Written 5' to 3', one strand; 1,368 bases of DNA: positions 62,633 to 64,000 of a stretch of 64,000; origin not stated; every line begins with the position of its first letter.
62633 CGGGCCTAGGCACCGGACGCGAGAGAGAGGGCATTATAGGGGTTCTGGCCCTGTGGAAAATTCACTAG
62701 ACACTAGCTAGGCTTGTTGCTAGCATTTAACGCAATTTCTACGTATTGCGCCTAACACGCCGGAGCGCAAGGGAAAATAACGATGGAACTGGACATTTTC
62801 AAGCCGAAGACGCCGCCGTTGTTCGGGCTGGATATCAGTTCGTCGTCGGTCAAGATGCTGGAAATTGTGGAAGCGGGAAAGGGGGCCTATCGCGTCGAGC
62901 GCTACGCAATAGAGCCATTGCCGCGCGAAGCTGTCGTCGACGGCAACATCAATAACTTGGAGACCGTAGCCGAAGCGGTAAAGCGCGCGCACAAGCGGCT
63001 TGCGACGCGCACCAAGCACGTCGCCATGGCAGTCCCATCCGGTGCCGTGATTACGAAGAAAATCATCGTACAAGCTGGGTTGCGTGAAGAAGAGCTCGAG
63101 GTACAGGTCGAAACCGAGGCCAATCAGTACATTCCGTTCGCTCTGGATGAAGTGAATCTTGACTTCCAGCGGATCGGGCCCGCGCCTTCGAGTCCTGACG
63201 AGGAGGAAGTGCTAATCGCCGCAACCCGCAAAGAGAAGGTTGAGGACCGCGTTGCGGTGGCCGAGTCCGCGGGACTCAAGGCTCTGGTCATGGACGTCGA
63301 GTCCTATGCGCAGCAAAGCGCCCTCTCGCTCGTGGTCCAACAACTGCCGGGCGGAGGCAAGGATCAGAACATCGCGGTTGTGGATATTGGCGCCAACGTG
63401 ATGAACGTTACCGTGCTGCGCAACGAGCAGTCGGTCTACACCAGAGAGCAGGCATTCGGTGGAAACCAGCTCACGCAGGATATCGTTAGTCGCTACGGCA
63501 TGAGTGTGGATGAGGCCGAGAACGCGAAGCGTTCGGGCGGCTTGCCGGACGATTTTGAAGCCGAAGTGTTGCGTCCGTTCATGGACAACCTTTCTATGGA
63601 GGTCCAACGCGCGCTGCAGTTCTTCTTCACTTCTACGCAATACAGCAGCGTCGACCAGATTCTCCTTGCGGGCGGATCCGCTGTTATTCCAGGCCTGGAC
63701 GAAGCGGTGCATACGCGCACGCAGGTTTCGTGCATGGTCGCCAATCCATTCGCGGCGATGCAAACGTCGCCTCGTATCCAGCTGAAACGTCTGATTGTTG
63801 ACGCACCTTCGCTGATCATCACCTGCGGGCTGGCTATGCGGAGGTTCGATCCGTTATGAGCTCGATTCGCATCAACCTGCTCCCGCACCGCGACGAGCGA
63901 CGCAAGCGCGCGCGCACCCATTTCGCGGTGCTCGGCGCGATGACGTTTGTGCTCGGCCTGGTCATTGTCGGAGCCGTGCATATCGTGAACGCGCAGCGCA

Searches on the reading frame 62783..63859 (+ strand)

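Call 98: search_protein_families(library=pfam, proteins=[window:62783-63859:+], max_evalue=0.00001)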
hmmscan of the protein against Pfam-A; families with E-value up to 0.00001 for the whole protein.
window:62783-63859:+ (358 aa): 3 families
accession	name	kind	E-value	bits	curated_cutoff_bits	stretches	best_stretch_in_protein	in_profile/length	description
PF11104.14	PilM_2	-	3.9e-148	493.4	27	1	15-355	1-340/340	Type IV pilus assembly protein PilM;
PF14450.12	FtsA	-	7.2e-12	46.2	31.8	1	198-323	1-122/127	Cell division protein FtsA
PF06723.19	MreB_Mbl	-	3.1e-06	26.7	27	0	292-321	276-305/327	MreB/Mbl protein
